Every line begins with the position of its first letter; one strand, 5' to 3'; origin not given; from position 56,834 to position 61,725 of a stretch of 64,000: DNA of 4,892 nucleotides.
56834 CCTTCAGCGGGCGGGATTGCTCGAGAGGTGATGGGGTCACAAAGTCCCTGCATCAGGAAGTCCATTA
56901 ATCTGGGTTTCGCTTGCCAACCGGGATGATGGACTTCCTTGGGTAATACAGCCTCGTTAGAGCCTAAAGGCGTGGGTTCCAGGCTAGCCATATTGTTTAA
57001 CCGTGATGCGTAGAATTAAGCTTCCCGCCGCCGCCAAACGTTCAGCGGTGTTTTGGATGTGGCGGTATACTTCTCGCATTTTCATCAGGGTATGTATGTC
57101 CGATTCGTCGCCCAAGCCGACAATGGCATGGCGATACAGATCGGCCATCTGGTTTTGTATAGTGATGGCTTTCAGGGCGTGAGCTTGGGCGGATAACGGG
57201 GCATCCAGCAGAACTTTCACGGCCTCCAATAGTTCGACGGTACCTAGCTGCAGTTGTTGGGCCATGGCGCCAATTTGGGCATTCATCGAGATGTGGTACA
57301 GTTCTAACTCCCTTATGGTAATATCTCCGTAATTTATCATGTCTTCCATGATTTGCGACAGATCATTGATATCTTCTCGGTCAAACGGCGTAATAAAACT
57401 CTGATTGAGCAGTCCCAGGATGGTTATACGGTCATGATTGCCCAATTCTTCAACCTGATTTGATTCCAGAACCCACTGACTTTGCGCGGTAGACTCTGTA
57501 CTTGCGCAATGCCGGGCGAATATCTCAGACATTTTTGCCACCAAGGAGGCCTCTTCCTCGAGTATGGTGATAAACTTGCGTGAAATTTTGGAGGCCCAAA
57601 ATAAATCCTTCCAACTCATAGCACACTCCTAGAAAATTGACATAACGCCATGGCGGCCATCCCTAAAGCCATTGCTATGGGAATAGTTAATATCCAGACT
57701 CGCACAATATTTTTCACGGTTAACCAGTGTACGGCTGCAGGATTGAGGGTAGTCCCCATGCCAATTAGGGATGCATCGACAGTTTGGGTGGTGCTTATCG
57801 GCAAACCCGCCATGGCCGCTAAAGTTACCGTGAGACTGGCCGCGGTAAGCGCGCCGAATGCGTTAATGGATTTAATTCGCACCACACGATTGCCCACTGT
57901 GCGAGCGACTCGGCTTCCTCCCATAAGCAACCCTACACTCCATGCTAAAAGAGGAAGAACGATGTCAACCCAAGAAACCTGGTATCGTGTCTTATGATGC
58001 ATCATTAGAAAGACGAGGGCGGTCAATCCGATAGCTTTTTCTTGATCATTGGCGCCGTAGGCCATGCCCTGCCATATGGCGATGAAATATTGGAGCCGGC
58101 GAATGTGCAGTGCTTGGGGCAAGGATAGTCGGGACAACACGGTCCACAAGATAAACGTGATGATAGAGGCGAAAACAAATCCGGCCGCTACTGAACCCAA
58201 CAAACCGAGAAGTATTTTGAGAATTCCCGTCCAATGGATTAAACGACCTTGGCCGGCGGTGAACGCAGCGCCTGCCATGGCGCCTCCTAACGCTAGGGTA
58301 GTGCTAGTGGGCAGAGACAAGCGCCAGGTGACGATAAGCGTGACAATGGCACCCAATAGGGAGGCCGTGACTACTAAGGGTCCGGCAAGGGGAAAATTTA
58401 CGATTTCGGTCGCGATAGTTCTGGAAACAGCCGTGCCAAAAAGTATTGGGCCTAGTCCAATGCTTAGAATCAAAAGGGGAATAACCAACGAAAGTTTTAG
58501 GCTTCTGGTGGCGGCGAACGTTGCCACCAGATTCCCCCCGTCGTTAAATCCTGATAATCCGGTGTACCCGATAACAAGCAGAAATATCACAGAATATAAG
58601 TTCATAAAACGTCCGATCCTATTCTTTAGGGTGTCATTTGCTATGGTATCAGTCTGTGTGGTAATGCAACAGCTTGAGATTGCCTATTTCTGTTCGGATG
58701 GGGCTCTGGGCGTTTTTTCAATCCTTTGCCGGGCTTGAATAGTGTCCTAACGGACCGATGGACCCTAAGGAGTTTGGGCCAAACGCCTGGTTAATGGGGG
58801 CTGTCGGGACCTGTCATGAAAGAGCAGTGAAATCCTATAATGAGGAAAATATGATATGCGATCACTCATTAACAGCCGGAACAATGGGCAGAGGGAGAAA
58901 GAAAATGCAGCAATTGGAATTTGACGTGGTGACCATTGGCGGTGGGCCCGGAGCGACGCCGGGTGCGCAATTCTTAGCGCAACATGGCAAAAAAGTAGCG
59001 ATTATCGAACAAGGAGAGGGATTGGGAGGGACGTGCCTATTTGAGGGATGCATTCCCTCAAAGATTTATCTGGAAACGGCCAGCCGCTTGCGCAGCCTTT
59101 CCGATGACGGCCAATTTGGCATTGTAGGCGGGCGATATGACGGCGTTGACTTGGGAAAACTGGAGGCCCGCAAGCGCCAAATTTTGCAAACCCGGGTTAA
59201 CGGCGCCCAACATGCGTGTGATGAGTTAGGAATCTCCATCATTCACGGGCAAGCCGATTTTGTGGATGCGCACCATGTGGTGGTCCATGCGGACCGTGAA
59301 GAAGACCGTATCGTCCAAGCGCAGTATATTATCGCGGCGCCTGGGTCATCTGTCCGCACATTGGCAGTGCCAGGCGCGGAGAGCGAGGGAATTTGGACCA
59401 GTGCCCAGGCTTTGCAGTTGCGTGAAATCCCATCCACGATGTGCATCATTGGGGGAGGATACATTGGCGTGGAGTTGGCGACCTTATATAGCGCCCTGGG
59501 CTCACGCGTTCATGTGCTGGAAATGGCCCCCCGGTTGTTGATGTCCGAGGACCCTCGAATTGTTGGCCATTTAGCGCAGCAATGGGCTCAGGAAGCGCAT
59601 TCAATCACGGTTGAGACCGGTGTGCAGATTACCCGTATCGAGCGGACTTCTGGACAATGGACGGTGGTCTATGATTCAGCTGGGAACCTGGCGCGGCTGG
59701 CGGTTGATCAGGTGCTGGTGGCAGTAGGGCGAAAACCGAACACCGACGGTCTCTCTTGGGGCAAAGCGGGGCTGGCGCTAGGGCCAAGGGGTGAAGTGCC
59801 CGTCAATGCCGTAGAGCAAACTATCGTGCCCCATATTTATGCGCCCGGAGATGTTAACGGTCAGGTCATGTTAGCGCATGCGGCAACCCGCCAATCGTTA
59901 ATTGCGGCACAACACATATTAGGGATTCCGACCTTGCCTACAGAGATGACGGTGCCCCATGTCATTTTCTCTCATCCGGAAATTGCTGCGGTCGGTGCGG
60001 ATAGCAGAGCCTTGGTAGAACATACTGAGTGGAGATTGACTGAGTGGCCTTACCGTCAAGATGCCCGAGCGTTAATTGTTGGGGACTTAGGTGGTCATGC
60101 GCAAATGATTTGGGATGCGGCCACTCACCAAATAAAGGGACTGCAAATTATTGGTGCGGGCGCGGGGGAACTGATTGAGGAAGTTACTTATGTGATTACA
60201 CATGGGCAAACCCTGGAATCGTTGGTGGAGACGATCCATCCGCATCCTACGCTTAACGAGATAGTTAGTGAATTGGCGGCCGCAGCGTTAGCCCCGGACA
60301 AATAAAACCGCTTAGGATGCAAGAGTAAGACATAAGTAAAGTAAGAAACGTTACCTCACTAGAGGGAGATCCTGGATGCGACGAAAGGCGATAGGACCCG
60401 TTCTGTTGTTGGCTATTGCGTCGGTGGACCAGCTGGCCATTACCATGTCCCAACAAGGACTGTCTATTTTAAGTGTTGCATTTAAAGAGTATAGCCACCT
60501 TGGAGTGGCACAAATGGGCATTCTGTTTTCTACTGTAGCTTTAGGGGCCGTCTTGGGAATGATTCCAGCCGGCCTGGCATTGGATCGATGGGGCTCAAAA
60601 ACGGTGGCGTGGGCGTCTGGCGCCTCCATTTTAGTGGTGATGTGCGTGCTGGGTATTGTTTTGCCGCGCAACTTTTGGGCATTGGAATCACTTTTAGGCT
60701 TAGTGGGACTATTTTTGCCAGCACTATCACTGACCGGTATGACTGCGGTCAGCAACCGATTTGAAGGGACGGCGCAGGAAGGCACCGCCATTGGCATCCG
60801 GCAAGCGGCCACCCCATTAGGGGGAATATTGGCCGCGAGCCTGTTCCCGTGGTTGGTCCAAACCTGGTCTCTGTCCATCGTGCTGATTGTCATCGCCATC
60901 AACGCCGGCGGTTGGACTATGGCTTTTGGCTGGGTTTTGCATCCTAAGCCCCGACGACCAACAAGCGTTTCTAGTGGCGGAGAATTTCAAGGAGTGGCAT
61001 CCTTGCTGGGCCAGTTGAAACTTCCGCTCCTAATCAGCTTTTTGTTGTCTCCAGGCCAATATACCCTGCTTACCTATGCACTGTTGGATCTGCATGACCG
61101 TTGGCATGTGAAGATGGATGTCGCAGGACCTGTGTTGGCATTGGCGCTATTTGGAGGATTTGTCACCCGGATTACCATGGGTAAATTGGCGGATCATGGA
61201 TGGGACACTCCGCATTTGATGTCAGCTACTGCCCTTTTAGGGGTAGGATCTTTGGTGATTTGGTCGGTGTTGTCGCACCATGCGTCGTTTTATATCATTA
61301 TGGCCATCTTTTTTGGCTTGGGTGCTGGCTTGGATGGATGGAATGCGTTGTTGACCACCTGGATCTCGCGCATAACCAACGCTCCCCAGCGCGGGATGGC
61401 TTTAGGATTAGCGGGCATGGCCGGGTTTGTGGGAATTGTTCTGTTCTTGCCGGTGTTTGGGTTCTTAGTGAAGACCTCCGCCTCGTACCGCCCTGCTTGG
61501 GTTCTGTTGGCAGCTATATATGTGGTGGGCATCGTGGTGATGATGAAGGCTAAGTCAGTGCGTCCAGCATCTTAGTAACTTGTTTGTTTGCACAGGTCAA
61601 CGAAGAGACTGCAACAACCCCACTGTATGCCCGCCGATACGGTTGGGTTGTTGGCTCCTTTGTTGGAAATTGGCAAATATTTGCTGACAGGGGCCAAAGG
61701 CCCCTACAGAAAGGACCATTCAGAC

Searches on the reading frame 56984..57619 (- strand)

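Call 40: search_protein_families(library=pfam, proteins=[window:56984-57619:-], max_evalue=0.0001)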
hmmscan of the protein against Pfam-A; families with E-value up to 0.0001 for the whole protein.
window:56984-57619:- (211 aa): 1 family
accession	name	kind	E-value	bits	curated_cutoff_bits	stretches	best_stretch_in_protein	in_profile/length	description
PF01865.21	PhoU_div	-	1.1e-06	28.6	24.4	1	13-205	10-211/214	Protein of unknown function DUF47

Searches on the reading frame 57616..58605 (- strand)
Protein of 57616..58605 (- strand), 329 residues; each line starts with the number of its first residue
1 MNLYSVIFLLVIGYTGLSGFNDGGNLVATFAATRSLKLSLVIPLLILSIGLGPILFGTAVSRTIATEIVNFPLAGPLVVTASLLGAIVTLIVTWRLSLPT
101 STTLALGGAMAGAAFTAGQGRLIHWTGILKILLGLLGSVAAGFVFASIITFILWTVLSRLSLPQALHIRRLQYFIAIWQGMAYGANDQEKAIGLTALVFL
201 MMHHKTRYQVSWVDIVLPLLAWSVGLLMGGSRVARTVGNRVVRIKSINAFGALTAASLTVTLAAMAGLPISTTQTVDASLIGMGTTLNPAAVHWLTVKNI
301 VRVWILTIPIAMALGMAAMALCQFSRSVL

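Call 40: search_protein_families(library=pfam, proteins=[window:57616-58605:-], max_evalue=0.0001)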
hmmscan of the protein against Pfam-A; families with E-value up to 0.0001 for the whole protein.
window:57616-58605:- (329 aa): 1 family
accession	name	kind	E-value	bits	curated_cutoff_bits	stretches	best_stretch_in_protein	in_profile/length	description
PF01384.25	PHO4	-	3.6e-54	184.5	33.7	1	19-315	2-350/350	Phosphate transporter family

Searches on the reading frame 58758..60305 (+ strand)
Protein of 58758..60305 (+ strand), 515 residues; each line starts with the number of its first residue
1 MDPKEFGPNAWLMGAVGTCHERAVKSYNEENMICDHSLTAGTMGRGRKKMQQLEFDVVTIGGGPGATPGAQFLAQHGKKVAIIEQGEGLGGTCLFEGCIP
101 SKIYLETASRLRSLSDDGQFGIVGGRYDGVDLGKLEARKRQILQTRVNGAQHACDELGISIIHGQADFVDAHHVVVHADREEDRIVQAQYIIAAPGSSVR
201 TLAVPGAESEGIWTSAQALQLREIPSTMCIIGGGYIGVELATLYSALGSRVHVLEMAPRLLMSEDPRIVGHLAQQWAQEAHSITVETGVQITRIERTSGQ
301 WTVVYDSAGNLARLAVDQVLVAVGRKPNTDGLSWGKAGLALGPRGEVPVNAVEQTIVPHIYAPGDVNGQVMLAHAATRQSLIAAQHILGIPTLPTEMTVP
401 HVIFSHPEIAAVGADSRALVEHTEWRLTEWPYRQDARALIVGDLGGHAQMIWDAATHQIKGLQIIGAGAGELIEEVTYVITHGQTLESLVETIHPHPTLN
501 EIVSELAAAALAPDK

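Call 40: search_protein_families(library=pfam, proteins=[window:58758-60305:+], max_evalue=0.0001)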
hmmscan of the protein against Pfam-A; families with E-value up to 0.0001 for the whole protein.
window:58758-60305:+ (515 aa): 6 families
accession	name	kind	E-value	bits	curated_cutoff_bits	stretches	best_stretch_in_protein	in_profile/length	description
PF07992.20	Pyr_redox_2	-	3.6e-60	204.3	26.1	1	55-379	1-290/291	Pyridine nucleotide-disulphide oxidoreductase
PF02852.28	Pyr_redox_dim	-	5.7e-22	78.4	25.3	1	399-506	1-109/110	Pyridine nucleotide-disulphide oxidoreductase, dimerisation domain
PF00070.33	Pyr_redox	-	1.1e-17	64.8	22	1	228-302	2-75/82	Pyridine nucleotide-disulphide oxidoreductase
PF13450.12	NAD_binding_8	-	8.1e-09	36.1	21.9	0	60-93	2-35/68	NAD(P)-binding Rossmann-like domain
PF13738.12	Pyr_redox_3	-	1.1e-08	35.2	30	1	175-363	115-304/305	Pyridine nucleotide-disulphide oxidoreductase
PF01494.25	FAD_binding_3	-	5.4e-05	23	22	0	55-85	2-32/349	FAD binding domain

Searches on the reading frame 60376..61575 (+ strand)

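Call 40: search_protein_families(library=pfam, proteins=[window:60376-61575:+], max_evalue=0.0001)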
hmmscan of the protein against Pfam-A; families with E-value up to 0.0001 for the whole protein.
window:60376-61575:+ (399 aa): 1 family
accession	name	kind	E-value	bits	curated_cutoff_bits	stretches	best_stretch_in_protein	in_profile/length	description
PF07690.21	MFS_1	-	2.9e-32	112.4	33.4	2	25-319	8-310/347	Major Facilitator Superfamily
